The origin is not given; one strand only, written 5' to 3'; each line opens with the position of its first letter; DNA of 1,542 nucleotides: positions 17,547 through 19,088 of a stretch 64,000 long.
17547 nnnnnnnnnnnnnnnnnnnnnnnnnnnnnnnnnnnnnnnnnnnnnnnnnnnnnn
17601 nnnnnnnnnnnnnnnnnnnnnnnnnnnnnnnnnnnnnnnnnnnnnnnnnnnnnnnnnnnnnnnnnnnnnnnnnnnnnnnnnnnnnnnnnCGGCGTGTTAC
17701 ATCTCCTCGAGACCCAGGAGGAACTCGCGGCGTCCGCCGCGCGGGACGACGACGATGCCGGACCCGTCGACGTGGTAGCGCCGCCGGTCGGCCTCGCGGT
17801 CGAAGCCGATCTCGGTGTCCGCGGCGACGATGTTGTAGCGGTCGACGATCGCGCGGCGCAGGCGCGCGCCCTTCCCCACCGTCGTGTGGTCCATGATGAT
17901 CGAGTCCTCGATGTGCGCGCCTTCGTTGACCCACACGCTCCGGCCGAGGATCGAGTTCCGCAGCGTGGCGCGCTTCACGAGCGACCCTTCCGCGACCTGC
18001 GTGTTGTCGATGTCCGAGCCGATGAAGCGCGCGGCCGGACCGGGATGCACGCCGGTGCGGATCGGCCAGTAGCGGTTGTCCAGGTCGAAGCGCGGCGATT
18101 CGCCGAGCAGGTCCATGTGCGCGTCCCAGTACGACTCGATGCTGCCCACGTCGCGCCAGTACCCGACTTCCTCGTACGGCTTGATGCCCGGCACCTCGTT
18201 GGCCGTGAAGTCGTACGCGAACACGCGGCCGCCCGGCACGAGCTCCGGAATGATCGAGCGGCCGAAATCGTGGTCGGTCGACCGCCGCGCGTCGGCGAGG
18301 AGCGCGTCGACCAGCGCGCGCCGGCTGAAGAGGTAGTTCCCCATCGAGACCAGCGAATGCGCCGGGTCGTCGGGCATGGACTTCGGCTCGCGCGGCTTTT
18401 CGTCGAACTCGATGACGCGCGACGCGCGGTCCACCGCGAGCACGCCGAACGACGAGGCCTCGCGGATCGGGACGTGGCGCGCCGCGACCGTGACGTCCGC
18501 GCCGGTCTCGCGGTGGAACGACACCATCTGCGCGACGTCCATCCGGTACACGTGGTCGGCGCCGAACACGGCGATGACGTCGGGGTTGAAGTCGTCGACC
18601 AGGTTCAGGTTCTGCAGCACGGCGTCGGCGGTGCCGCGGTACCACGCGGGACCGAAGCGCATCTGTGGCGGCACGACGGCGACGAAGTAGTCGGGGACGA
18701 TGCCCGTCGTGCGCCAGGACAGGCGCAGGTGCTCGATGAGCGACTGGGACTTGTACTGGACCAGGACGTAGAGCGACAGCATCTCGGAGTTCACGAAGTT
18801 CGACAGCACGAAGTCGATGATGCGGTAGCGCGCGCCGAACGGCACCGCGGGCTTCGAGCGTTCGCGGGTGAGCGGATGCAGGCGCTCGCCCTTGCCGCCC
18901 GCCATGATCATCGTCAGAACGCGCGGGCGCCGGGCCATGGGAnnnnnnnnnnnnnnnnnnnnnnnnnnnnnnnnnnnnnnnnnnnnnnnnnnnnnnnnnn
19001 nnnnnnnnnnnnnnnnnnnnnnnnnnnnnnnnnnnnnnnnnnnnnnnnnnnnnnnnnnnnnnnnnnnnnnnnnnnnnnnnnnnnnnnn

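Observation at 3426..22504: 17-kb start/stop-overlapped operon encoding a GlgA-independent glucan/trehalose cycle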

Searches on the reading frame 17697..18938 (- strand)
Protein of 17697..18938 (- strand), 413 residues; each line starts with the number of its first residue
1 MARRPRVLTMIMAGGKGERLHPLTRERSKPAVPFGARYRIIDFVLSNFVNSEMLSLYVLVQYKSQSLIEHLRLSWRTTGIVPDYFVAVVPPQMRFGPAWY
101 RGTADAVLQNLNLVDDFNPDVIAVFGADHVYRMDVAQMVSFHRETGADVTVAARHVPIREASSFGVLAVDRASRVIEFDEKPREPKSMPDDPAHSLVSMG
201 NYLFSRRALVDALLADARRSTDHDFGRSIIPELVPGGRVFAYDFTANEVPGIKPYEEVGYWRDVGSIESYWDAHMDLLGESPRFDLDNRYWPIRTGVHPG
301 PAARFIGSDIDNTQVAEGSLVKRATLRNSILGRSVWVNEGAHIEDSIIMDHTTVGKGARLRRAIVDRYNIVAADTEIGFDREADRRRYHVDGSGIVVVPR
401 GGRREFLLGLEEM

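Call 7: search_protein_families(library=pfam, proteins=[window:17697-18938:-])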
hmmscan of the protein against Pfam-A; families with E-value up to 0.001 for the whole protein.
window:17697-18938:- (413 aa): 5 families
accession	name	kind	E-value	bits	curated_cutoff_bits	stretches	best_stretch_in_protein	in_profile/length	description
PF00483.29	NTP_transferase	-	8.3e-57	193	21.2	1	9-278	2-243/245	Nucleotidyl transferase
PF24894.1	Hexapep_GlmU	-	2.7e-25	88.9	23.3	1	310-398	16-104/104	GlmU-like, C-terminal hexapeptide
PF25247.1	LbH_GLGC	-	9.1e-11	42.3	27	1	301-350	4-53/135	GLGC left-handed parallel beta-helix domain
PF25084.1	LbH_EIF2B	-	2.6e-07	31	54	1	313-377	22-87/105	EIF2B subunit epsilon LbH domain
PF00132.30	Hexapep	-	0.0005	20.1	27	0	328-361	1-35/36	Bacterial transferase hexapeptide (six repeats)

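Call 9: search_protein_families(library=ncbifam, proteins=[window:17697-18938:-])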
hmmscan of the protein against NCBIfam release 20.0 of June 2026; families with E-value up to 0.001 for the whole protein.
window:17697-18938:- (413 aa): 23 families
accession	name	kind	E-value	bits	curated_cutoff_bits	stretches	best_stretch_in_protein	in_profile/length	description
NF002023.0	PRK00844.1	subfamily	5.9e-170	565.5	458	1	3-401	3-405/408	glucose-1-phosphate adenylyltransferase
NF001947.0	PRK00725.1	subfamily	5.7e-132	440.5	470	1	7-400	17-416/426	glucose-1-phosphate adenylyltransferase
TIGR02091.1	glgC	equivalog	5.4e-127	423.8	424.9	1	7-378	1-363/364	glucose-1-phosphate adenylyltransferase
NF003670.0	PRK05293.1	equivalog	7e-95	318.2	470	1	6-384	4-365/382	glucose-1-phosphate adenylyltransferase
NF002772.0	PRK02862.1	equivalog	2.5e-82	276.9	537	1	6-350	3-346/429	glucose-1-phosphate adenylyltransferase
TIGR02092.1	glgD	equivalog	3e-49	168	236.6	1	10-377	6-354/370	glucose-1-phosphate adenylyltransferase subunit GlgD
NF052502.1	man1P_GTase_Rv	exception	1.3e-26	93.3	440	1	10-377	4-330/352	mannose-1-phosphate guanylyltransferase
NF041313.1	UDPGP_AglF_Halo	equivalog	1.4e-18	67.2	400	1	10-207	4-177/234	UTP--glucose-1-phosphate uridylyltransferase AglF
TIGR03992.1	Arch_glmU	subfamily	2e-17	63.2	292.1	1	9-208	3-172/393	bifunctional sugar-1-phosphate nucleotidylyltransferase/acetyltransferase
TIGR01208.1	rmlA_long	equivalog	1e-14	54.2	320.25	1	10-187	3-164/353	glucose-1-phosphate thymidylyltransferase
TIGR01207.1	rmlA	equivalog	1.3e-09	37.6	360.65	1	10-187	3-165/286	glucose-1-phosphate thymidylyltransferase RfbA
NF041173.1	Sug_nt_acttase_Thmprot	equivalog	9.2e-09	34.7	600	1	9-187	3-158/405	bifunctional sugar-1-phosphate nucleotidylyltransferase/acetyltransferase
TIGR02623.1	G1P_cyt_trans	equivalog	1.3e-07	31.3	300.25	1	126-188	126-183/255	glucose-1-phosphate cytidylyltransferase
NF012024.0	PRK15480.1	equivalog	1.5e-06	27.6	588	1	10-187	7-169/292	glucose-1-phosphate thymidylyltransferase RfbA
NF010940.0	PRK14360.1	equivalog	2.8e-06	26.2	602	0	101-212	77-184/452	bifunctional UDP-N-acetylglucosamine diphosphorylase/glucosamine-1-phosphate N-acetyltransferase GlmU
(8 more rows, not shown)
